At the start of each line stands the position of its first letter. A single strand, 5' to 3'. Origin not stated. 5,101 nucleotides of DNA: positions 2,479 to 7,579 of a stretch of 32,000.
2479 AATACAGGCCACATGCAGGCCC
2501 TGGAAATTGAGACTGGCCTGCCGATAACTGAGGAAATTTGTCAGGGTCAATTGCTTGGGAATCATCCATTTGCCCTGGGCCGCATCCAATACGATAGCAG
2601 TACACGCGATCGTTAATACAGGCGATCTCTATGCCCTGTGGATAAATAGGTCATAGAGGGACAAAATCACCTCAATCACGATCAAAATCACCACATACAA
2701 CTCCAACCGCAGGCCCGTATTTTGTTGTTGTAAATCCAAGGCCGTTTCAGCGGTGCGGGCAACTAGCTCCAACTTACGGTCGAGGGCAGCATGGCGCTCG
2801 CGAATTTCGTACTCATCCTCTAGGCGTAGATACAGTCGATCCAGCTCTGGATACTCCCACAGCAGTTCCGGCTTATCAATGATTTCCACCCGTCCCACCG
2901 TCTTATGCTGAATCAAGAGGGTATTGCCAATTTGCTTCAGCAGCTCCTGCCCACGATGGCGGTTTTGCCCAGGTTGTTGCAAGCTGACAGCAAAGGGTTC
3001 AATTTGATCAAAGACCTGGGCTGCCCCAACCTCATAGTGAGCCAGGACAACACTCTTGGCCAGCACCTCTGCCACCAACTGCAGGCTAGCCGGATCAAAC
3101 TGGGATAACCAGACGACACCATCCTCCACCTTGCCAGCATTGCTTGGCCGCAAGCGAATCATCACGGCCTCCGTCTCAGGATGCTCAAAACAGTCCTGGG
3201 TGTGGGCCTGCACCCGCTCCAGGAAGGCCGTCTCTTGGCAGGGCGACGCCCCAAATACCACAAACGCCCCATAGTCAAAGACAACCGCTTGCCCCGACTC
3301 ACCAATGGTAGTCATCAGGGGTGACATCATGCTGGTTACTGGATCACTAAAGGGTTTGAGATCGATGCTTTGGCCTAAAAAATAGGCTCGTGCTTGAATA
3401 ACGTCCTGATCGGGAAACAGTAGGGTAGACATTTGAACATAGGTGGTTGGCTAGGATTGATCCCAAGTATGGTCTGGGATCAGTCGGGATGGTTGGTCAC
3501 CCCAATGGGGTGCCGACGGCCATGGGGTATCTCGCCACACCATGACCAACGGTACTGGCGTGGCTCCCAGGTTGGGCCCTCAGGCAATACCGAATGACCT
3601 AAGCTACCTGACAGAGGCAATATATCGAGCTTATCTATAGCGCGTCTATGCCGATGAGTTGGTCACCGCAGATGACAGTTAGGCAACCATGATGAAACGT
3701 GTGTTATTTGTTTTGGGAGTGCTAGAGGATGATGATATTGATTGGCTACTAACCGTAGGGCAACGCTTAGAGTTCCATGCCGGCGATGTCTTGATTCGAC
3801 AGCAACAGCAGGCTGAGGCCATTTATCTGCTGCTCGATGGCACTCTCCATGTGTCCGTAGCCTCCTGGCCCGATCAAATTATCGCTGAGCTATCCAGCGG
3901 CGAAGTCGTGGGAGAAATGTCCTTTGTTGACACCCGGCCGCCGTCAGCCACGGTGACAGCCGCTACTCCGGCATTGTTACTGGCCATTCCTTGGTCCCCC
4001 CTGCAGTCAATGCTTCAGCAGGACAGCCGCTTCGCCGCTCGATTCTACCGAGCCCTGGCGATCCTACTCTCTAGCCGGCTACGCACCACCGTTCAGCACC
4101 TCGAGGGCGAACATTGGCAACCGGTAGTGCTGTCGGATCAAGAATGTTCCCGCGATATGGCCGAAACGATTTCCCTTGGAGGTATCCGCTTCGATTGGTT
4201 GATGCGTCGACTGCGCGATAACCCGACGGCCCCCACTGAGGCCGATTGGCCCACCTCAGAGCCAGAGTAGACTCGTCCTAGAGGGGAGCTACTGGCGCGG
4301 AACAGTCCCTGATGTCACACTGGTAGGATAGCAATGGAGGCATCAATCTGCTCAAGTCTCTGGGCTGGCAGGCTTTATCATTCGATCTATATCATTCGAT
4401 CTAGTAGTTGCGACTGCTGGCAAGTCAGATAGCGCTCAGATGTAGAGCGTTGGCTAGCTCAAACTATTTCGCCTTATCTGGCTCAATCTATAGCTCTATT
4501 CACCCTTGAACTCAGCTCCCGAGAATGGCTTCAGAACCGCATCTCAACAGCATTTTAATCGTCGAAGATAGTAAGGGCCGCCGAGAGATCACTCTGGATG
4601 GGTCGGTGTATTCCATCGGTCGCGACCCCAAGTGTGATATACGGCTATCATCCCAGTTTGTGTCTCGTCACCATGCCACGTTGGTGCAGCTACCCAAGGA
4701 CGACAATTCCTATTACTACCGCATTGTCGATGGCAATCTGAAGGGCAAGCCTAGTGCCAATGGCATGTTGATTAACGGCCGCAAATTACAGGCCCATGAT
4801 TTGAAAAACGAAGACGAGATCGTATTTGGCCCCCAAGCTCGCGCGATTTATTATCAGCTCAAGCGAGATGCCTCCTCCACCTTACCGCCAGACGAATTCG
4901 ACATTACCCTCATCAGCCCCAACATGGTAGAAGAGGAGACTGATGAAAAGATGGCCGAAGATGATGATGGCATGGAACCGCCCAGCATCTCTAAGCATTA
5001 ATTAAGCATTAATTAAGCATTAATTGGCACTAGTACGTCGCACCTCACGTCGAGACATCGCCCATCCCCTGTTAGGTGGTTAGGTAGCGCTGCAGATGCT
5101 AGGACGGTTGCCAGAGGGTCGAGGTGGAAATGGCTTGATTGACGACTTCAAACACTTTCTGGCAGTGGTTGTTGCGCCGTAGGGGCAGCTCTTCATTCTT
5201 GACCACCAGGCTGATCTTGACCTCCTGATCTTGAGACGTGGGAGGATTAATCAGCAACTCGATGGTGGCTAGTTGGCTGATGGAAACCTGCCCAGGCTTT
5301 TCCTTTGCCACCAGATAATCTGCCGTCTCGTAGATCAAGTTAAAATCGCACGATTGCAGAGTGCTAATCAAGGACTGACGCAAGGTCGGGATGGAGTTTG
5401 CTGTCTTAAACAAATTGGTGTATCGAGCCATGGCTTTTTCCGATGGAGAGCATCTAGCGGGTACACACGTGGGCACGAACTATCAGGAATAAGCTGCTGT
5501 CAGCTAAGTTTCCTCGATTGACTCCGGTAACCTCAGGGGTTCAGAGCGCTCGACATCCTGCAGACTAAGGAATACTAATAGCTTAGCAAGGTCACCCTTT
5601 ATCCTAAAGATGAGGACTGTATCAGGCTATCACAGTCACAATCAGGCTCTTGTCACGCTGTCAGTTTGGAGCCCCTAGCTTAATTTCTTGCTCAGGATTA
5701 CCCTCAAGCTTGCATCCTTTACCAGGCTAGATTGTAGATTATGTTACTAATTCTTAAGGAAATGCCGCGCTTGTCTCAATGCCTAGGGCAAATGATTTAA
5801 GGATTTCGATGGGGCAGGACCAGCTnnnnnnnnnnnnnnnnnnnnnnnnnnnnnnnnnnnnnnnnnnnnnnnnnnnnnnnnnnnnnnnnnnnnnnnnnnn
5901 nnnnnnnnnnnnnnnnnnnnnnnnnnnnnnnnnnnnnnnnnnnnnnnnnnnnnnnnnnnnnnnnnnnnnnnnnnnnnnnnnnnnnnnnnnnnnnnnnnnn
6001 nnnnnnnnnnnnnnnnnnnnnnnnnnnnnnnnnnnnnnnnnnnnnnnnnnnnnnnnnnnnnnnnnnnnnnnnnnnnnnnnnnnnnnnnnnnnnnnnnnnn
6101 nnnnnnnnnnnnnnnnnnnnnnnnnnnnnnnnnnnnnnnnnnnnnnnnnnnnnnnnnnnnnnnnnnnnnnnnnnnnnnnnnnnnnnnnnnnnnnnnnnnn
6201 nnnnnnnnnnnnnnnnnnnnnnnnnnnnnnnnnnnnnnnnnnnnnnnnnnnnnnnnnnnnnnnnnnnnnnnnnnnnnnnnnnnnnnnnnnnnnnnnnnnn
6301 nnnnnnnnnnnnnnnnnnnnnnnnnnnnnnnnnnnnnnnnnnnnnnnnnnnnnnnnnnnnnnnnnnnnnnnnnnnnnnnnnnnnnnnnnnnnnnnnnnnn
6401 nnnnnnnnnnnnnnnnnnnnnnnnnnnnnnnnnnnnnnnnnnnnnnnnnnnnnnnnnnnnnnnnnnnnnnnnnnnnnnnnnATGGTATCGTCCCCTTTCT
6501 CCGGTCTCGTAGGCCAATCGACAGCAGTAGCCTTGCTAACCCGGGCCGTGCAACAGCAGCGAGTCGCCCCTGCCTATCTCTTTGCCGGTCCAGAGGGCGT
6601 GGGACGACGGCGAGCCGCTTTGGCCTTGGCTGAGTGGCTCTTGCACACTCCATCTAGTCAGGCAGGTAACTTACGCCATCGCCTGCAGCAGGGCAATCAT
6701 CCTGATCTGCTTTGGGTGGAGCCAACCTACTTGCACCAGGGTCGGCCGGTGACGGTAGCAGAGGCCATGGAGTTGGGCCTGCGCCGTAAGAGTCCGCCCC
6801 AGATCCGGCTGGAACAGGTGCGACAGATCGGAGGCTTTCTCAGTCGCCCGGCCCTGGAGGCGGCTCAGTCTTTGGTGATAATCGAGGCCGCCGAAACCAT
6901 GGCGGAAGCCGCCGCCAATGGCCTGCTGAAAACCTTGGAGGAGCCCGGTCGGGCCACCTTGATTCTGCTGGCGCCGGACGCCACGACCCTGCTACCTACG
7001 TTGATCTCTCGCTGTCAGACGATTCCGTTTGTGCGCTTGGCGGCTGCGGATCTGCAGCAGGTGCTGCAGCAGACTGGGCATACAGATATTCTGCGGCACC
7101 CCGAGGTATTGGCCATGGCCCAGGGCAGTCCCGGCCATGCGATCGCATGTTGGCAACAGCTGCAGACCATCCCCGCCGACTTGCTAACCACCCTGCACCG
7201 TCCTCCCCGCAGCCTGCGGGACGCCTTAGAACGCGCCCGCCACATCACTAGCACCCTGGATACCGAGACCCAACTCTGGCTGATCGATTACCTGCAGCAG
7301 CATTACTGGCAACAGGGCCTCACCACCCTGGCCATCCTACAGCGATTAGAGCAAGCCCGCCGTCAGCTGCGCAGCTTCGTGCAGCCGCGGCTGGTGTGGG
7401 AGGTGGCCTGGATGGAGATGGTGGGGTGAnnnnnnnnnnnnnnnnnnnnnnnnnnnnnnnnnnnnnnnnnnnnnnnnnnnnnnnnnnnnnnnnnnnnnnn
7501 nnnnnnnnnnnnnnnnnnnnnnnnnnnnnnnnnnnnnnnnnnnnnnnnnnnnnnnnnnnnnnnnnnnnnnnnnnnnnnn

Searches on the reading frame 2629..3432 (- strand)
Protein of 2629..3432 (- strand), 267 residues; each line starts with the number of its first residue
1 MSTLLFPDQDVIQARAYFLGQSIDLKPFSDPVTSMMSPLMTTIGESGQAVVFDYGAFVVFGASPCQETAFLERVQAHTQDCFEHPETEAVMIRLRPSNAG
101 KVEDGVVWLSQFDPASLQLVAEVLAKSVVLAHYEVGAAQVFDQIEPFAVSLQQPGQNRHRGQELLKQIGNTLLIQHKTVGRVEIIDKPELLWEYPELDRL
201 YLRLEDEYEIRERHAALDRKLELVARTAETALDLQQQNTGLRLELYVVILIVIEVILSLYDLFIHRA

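Call 49: search_protein_families(library=pfam, proteins=[window:2629-3432:-], max_evalue=0.001)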
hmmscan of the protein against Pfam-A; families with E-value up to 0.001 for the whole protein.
window:2629-3432:- (267 aa): 1 family
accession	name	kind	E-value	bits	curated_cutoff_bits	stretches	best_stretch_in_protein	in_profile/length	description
PF02582.19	DUF155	-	2.4e-34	119.4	27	1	50-217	2-173/174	RMND1/Sif2-Sif3/Mrx10, DUF155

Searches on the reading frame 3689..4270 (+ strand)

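Call 49: search_protein_families(library=pfam, proteins=[window:3689-4270:+], max_evalue=0.001)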
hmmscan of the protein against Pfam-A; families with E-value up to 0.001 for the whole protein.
window:3689-4270:+ (193 aa): 1 family
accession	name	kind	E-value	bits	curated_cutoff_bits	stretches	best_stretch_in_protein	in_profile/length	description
PF00027.35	cNMP_binding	-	4.9e-18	65.3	27.5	1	27-112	2-89/89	Cyclic nucleotide-binding domain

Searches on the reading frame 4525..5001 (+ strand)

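Call 49: search_protein_families(library=pfam, proteins=[window:4525-5001:+], max_evalue=0.001)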
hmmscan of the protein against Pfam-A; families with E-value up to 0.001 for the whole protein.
window:4525-5001:+ (158 aa): 2 families
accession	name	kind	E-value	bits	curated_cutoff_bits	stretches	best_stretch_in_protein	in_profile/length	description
PF00498.31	FHA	-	1.3e-16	61.2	20.7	1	29-102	1-67/67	FHA domain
PF16697.10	Yop-YscD_cpl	-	4.3e-07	30.5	33.2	1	21-103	11-85/94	Inner membrane component of T3SS, cytoplasmic domain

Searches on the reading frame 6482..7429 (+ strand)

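Call 49: search_protein_families(library=pfam, proteins=[window:6482-7429:+], max_evalue=0.001)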
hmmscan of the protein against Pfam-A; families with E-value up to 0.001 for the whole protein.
window:6482-7429:+ (315 aa): 1 family
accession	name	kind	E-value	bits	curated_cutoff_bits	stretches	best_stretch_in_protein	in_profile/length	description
PF13177.12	DNA_pol3_delta2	-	5.2e-35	121.2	27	1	12-184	2-158/161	DNA polymerase III, delta subunit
